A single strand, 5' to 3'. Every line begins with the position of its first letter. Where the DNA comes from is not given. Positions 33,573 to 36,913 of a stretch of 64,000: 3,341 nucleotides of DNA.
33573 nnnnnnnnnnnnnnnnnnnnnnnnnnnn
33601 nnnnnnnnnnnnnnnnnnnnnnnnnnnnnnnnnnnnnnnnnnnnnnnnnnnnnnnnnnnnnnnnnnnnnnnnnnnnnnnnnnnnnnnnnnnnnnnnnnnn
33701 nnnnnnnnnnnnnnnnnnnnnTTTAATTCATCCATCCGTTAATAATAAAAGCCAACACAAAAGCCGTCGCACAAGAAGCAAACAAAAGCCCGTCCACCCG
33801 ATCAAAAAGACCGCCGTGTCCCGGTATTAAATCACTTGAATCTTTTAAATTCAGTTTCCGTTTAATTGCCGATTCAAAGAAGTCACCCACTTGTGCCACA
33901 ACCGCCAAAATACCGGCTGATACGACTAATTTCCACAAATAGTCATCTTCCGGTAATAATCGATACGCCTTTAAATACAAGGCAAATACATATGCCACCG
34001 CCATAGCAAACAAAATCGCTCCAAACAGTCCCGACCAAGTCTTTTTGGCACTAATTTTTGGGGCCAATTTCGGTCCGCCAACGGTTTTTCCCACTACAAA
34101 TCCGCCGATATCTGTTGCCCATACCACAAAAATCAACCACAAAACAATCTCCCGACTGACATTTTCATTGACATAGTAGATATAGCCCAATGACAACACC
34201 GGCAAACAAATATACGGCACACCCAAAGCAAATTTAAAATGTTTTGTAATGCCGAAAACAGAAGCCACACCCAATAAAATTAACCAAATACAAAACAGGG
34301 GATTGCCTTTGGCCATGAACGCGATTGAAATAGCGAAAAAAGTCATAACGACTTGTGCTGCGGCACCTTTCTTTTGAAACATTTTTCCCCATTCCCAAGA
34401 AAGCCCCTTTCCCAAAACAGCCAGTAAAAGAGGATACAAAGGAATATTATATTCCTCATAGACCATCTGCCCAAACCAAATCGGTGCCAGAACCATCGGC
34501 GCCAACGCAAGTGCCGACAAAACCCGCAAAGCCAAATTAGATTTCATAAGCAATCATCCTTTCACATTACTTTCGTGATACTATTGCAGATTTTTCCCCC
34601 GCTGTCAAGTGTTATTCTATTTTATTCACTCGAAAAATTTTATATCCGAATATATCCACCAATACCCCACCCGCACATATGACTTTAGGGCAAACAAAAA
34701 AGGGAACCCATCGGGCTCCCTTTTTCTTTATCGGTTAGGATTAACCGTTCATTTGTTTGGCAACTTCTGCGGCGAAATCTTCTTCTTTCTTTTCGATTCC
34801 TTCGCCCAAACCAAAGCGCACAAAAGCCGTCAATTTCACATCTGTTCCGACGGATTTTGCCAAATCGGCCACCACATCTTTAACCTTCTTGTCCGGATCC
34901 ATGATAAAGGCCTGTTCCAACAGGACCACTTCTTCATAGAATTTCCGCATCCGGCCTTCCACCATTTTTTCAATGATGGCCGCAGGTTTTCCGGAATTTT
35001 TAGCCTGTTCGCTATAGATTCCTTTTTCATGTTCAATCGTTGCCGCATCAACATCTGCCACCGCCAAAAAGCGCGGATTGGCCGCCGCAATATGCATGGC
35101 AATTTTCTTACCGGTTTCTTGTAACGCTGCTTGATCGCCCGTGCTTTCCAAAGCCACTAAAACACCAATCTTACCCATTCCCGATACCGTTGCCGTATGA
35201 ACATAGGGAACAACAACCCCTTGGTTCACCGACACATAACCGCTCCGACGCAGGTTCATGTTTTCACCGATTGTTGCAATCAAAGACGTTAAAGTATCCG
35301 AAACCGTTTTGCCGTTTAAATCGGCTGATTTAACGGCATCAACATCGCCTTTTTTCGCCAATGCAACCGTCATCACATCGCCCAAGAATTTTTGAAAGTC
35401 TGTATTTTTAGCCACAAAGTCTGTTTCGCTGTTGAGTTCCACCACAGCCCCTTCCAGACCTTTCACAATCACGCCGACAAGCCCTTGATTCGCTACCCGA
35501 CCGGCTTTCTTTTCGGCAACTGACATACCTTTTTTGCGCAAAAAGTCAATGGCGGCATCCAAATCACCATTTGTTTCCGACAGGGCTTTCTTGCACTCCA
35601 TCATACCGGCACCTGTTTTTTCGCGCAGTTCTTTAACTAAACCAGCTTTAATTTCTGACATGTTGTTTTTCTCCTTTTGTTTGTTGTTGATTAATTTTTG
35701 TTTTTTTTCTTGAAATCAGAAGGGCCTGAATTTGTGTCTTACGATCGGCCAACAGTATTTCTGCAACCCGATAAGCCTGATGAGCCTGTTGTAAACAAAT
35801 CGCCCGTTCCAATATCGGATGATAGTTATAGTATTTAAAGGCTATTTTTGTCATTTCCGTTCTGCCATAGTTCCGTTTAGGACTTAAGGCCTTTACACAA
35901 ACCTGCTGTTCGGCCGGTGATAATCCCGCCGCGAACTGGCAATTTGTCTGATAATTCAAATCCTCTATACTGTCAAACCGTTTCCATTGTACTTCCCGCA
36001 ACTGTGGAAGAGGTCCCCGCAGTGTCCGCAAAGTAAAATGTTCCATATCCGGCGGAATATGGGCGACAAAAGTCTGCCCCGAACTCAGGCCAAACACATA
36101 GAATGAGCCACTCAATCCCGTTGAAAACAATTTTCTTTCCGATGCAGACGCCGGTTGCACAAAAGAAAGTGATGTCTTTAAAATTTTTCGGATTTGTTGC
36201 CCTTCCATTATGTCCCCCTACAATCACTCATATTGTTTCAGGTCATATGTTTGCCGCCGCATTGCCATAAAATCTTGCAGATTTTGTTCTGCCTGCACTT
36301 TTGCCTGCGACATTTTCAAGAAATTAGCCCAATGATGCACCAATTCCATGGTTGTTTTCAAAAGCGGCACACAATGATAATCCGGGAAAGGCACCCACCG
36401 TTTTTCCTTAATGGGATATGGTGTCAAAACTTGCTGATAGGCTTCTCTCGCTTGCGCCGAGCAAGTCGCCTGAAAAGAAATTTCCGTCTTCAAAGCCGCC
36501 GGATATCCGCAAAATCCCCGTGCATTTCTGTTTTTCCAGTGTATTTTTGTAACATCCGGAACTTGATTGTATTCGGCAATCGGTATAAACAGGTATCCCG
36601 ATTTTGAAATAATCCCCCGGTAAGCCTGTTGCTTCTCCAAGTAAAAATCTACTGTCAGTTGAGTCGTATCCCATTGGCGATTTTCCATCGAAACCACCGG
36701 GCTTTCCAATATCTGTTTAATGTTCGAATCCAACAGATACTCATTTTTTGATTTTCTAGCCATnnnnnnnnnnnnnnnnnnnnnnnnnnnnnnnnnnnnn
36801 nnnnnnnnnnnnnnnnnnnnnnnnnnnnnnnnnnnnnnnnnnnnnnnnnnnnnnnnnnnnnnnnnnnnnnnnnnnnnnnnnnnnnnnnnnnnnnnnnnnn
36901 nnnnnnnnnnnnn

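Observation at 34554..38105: Conserved rpsB-tsf(-pyrH-frr-uppS)-cdsA locus is rearranged: three unknown genes inserted between rpsB and tsf, and pyrH-frr-uppS absent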

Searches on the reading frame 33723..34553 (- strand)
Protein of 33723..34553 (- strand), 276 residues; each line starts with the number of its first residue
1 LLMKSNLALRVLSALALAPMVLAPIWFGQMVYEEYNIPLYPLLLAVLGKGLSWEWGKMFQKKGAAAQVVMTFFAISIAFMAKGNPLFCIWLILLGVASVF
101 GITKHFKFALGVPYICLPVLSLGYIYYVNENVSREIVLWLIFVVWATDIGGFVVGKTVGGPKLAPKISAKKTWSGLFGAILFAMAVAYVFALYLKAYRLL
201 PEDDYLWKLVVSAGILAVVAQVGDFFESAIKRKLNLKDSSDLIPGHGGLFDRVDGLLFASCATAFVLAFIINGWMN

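Call 3: search_protein_families(library=pfam, proteins=[window:33723-34553:-], max_evalue=1)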
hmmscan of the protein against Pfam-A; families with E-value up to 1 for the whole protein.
window:33723-34553:- (276 aa): 2 families
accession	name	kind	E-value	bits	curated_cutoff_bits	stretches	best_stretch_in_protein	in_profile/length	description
PF01148.25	CTP_transf_1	-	3.6e-45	155.3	24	1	10-268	3-262/264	Cytidylyltransferase family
PF01864.22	CarS-like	-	0.0056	17.1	22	1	167-240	44-118/175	CDP-archaeol synthase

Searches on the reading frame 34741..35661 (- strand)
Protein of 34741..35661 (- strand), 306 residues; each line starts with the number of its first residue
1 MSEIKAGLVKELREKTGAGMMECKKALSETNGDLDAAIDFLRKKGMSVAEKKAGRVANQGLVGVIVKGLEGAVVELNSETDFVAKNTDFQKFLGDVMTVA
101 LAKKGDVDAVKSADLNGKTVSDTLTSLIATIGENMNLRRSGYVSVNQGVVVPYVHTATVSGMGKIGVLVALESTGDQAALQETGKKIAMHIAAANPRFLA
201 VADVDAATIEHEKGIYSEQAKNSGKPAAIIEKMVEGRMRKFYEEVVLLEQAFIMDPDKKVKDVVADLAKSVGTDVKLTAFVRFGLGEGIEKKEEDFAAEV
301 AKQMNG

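Call 3: search_protein_families(library=pfam, proteins=[window:34741-35661:-], max_evalue=1)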
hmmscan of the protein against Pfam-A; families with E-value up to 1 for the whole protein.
window:34741-35661:- (306 aa): 7 families
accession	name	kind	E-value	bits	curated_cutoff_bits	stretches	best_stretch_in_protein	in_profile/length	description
PF00889.24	EF_TS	-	1.8e-71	240.4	27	1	71-287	1-204/204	Elongation factor TS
PF25025.1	EF-Ts_N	-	4.4e-05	23.8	33.2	1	8-44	16-53/60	Elongation factor Ts, mitochondrial, N-terminal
PF00627.37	UBA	-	0.0037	17.5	22.4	1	22-41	18-37/37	UBA/TS-N domain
PF22566.2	UBA_8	-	0.014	15.5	26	1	10-41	8-39/46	UBA-like domain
PF22562.2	UBA_7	-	0.045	14.1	27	1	21-42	16-38/48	UBA-like domain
PF03750.18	Csm2_III-A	-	0.16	13.2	24.8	1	216-267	7-57/115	Csm2 Type III-A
PF14578.12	GTP_EFTU_D4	-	0.26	11.6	23.8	1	143-192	23-71/86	Elongation factor Tu domain 4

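Call 80: find_encoding_contigs(protein=window:34741-35661:-, flank=3000, max_places=4)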
Protein window:34741-35661:- (306 aa): 4 contigs read that carry it; 2 places shown.
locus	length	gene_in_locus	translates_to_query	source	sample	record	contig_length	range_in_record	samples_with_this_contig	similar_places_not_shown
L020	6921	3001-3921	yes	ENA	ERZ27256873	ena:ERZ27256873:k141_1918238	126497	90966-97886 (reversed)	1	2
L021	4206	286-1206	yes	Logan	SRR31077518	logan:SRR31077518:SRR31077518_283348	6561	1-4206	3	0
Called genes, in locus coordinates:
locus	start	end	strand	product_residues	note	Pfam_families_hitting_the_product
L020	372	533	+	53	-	-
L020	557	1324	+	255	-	PF00318:Ribosomal_S2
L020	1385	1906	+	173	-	-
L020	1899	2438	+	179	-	-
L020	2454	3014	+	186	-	-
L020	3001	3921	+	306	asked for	PF00889:EF_TS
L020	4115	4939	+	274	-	PF01148:CTP_transf_1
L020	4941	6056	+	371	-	PF02163:Peptidase_M50, PF00595:PDZ, PF13180:PDZ_2, PF17820:PDZ_6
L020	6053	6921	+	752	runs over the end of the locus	PF07244:POTRA (weak), PF08478:POTRA_1 (faint), PF07244:POTRA, PF01103:Omp85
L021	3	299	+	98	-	?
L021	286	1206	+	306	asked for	PF00889:EF_TS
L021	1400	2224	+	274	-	PF01148:CTP_transf_1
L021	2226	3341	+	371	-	PF02163:Peptidase_M50, PF00595:PDZ, PF13180:PDZ_2, PF17820:PDZ_6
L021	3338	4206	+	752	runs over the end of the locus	PF07244:POTRA (weak), PF08478:POTRA_1 (faint), PF07244:POTRA, PF01103:Omp85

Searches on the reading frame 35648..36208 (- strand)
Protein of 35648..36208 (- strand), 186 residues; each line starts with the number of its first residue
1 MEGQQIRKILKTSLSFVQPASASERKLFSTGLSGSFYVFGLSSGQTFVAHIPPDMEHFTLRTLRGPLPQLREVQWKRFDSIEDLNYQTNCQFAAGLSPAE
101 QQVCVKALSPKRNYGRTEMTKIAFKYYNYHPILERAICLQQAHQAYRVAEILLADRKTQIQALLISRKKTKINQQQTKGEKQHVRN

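Call 3: search_protein_families(library=pfam, proteins=[window:35648-36208:-], max_evalue=1)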
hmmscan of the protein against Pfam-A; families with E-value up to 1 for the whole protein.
window:35648-36208:- (186 aa): 0 families

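Call 7: search_protein_families(library=ncbifam, proteins=[window:35648-36208:-], max_evalue=1)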
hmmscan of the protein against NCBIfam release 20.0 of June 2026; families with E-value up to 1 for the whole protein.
window:35648-36208:- (186 aa): 0 families

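Call 8: search_protein_families(library=phrogs, proteins=[window:35648-36208:-], max_evalue=1)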
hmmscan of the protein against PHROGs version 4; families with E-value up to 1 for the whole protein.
window:35648-36208:- (186 aa): 0 families

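Call 60: search_dna_similar(query=window:35648-36208:-, collection=phages, mode=protein, max_evalue=0.01)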
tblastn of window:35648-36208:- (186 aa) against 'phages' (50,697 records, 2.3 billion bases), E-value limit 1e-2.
No match.

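Call 66: predict_structure(alignment_id=A7)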
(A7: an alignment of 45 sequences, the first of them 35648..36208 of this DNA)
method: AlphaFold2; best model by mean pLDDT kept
length: 186 residues; sequences in the alignment: 45
mean_pLDDT: 90.6   pTM: 0.79
mean pLDDT of the five models: 90.6, 90.4, 88.6, 88.4, 88.4
residues with pLDDT >= 90: 140; 70-90: 26; 50-70: 19; < 50: 1
segments of 3 or more residues with pLDDT < 50: none
pLDDT, mean of each block of 10 residues (from residue 1): 94 98 96 96 98 96 97 94 88 96 97 86 90 97 97 97 77 56 57
secondary structure, 60 per line:
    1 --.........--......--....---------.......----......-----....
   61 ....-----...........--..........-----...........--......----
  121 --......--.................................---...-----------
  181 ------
elements in order: H3-11 E14-19 H22-25 E35-41 E46-51 E57-64 E70-80 E83-92 H98-108 E111-116 E123-128 H131-163

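Call 69: search_solved_structures(query=A7, max_evalue=10)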
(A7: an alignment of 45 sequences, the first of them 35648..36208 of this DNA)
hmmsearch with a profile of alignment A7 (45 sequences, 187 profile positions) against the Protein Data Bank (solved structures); distinct sequences matched with E-value up to 10: 1.
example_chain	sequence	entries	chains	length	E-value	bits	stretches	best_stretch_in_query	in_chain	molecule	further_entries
2y4t_A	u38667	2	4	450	9.8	9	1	96-185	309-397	DNAJ HOMOLOG SUBFAMILY C MEMBER 3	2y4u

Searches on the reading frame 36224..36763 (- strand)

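Call 3: search_protein_families(library=pfam, proteins=[window:36224-36763:-], max_evalue=1)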
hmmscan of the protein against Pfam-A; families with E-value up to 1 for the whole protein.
window:36224-36763:- (179 aa): 0 families

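Call 7: search_protein_families(library=ncbifam, proteins=[window:36224-36763:-], max_evalue=1)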
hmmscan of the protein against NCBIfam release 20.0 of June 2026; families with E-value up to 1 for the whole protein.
window:36224-36763:- (179 aa): 0 families

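Call 8: search_protein_families(library=phrogs, proteins=[window:36224-36763:-], max_evalue=1)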
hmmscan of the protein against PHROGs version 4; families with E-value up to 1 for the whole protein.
window:36224-36763:- (179 aa): 1 family
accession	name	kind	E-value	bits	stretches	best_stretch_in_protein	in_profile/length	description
phrog_27725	-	unknown function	0.13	13.7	0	125-167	14-56/71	-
